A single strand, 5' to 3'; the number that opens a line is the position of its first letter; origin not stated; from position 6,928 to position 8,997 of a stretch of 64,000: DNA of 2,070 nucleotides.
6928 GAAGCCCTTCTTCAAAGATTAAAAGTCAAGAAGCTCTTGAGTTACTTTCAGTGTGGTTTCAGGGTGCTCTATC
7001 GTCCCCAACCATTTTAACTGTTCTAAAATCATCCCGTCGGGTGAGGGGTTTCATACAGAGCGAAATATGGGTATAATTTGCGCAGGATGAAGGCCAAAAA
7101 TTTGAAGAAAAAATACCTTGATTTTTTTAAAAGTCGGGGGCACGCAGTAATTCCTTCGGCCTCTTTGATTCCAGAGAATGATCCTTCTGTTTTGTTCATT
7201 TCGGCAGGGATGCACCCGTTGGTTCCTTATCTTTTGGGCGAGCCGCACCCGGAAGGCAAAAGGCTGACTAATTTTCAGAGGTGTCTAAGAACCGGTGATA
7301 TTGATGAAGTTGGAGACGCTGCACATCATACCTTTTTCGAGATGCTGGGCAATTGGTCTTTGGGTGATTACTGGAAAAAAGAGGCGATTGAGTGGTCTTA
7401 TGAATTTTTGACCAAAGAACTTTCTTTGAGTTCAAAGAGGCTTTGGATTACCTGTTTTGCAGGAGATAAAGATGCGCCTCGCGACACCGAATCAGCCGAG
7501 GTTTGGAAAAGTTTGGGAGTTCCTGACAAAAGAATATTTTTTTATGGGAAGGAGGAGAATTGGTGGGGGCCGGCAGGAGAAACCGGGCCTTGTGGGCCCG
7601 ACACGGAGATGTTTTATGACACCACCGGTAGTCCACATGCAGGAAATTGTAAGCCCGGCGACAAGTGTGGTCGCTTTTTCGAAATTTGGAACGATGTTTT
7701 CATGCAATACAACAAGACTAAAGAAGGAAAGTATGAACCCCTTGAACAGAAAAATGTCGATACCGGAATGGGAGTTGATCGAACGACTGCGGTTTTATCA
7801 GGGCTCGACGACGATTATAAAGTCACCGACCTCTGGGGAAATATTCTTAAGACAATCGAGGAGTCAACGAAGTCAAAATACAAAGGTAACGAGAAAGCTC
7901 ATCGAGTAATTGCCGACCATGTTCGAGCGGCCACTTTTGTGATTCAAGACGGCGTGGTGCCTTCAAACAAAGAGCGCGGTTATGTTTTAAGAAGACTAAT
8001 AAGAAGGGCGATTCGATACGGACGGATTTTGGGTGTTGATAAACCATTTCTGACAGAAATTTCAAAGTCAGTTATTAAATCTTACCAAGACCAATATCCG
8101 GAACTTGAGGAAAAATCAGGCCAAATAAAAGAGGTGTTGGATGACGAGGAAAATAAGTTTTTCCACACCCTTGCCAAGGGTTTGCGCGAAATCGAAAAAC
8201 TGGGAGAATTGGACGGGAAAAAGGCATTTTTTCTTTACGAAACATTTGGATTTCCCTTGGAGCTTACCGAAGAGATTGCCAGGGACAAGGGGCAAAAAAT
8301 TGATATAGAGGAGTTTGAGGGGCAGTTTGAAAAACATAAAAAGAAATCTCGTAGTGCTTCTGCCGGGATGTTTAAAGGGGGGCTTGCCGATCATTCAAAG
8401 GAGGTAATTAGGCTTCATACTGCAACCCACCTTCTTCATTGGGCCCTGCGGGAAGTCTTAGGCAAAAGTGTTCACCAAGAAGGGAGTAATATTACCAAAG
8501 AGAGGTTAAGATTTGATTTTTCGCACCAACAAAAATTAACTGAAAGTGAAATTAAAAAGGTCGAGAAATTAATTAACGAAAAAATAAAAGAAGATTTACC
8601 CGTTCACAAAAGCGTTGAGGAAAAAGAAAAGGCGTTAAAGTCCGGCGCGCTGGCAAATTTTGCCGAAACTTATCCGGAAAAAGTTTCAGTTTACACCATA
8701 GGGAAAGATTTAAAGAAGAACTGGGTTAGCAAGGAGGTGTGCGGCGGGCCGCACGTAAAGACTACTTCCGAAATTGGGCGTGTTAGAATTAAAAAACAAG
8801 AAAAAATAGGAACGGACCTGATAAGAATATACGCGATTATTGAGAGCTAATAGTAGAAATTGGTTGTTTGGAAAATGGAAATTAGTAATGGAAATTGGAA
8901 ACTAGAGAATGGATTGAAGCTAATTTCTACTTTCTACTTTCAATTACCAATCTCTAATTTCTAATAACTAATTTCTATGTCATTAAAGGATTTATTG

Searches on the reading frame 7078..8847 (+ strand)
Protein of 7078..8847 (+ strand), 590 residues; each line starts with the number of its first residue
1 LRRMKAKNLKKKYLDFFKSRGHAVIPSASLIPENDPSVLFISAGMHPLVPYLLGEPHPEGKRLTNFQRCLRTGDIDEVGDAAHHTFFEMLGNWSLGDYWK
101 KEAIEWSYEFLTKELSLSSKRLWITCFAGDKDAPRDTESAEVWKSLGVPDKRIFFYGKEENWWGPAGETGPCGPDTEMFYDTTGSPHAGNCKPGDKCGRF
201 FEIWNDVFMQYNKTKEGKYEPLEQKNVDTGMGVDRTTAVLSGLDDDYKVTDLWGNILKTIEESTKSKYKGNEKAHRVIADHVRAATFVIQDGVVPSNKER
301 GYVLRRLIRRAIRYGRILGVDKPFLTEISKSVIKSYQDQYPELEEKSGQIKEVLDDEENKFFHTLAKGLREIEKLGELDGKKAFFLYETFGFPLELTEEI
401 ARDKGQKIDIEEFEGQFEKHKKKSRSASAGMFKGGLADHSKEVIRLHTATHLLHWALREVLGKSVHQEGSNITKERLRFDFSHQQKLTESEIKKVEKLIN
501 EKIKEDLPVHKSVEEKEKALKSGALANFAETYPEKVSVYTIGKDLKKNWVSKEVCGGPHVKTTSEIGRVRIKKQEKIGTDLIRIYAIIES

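Call 83: find_homologous_proteins(query=window:7078-8847:+, max_evalue=1e-50)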
Query window:7078-8847:+ (590 aa): 8000 proteins with E <= 1e-50 among 8000 candidates; the best 120 are listed.
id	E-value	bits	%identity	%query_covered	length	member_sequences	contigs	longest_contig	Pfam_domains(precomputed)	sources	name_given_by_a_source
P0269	0.0e+0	1353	100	99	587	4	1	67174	PF01411.25,PF07973.20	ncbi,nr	ncbi:alanine--tRNA ligase [Patescibacteria group bacterium]|nr:alanine--tRNA ligase [Patescibacteria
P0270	0.0e+0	1127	80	99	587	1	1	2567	PF01411.25,PF07973.20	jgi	jgi:alanyl-tRNA synthetase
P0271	0.0e+0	1082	77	99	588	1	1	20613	PF01411.25,PF07973.20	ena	-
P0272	0.0e+0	1071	77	99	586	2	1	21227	PF01411.25,PF07973.20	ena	-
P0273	0.0e+0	1070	81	95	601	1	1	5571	PF01411.25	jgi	-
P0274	0.0e+0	1063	76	99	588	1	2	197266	PF01411.25,PF07973.20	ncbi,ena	-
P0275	0.0e+0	1047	77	99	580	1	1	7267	PF01411.25,PF07973.20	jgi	-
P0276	0.0e+0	1037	75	99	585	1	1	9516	PF01411.25,PF07973.20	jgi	jgi:alanyl-tRNA synthetase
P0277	0.0e+0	1016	74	99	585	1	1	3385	PF01411.25,PF07973.20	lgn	-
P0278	0.0e+0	1015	74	99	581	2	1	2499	PF01411.25,PF07973.20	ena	-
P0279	0.0e+0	1013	73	100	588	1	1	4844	PF01411.25,PF07973.20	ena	-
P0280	0.0e+0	1012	73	100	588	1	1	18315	PF01411.25,PF07973.20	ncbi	-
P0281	0.0e+0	1011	73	99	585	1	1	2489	PF01411.25,PF07973.20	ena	-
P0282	1.3e-297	1006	73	99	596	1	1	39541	PF01411.25,PF07973.20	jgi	jgi:alanyl-tRNA synthetase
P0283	1.7e-296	1003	72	99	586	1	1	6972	PF01411.25,PF07973.20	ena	-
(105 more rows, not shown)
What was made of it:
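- Tried and rejected: AlaRS homology does place the window in a 'Patescibacteria group bacterium' with Microgenomates-like relatives (call 83).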

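Call 84: find_encoding_contigs(protein=P0269, flank=10000, max_places=2)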
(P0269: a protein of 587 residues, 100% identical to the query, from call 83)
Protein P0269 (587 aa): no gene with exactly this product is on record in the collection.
